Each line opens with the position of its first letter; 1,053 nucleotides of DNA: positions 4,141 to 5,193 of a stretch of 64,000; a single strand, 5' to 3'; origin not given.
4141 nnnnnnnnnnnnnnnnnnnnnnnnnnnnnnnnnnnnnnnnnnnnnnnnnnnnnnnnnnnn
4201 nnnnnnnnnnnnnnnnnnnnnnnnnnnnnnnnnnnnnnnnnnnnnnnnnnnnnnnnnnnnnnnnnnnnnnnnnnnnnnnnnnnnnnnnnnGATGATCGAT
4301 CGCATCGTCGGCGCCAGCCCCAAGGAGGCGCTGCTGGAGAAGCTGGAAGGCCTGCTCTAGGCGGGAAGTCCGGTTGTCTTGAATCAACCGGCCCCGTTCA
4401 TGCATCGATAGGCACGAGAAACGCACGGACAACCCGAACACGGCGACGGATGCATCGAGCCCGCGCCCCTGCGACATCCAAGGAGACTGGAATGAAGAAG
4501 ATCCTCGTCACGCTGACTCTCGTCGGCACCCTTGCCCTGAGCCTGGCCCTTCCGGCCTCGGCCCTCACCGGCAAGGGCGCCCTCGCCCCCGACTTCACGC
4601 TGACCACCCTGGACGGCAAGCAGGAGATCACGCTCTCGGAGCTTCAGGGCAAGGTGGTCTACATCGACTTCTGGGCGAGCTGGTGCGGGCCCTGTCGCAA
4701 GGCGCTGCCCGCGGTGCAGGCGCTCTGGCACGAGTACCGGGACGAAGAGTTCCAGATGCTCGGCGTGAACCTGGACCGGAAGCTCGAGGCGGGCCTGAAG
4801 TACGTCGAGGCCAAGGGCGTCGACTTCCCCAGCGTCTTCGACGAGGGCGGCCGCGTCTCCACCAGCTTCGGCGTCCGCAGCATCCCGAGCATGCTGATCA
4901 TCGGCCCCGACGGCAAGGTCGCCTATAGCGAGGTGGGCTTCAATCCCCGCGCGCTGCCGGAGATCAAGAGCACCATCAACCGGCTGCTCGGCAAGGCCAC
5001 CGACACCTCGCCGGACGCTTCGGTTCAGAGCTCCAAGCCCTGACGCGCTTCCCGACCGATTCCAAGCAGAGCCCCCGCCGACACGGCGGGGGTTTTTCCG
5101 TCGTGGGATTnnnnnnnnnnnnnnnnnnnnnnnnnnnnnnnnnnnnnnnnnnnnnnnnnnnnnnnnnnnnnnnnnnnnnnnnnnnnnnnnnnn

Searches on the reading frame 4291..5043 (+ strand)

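Call 24: search_protein_families(library=ncbifam, proteins=[window:4291-5043:+], max_evalue=1e-8)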
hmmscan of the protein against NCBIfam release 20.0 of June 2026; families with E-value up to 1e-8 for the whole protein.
window:4291-5043:+ (250 aa): 7 families
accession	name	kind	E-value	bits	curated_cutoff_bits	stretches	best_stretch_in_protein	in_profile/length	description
NF002854.0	PRK03147.1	subfamily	4.5e-27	95.1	170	1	91-216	34-158/176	thiol-disulfide oxidoreductase ResA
NF041054.1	WAxxUGC_long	equivalog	7.1e-21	74.9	300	1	95-211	80-195/354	ResA-like WAxxUGC motif-containing protein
NF041202.1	StoA_CxxC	exception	7.1e-20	71.5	210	1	70-216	4-150/163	endospore biogenesis thiol-disulfide oxidoreductase StoA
TIGR00385.1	dsbE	subfamily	1.9e-16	60.2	123.15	1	89-217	32-157/173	DsbE family thiol:disulfide interchange protein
NF047696.1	ThlDiSintTplARhiz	equivalog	9.4e-16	58.2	230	1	98-164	76-141/219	thiol:disulfide interchange protein TlpA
TIGR01068.1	thioredoxin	equivalog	6.2e-15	55.2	96.8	1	120-168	14-61/101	thioredoxin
NF038285.1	deiodinase_rel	hypoth_equivalog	5.2e-09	36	250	1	96-152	179-236/347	deiodinase family protein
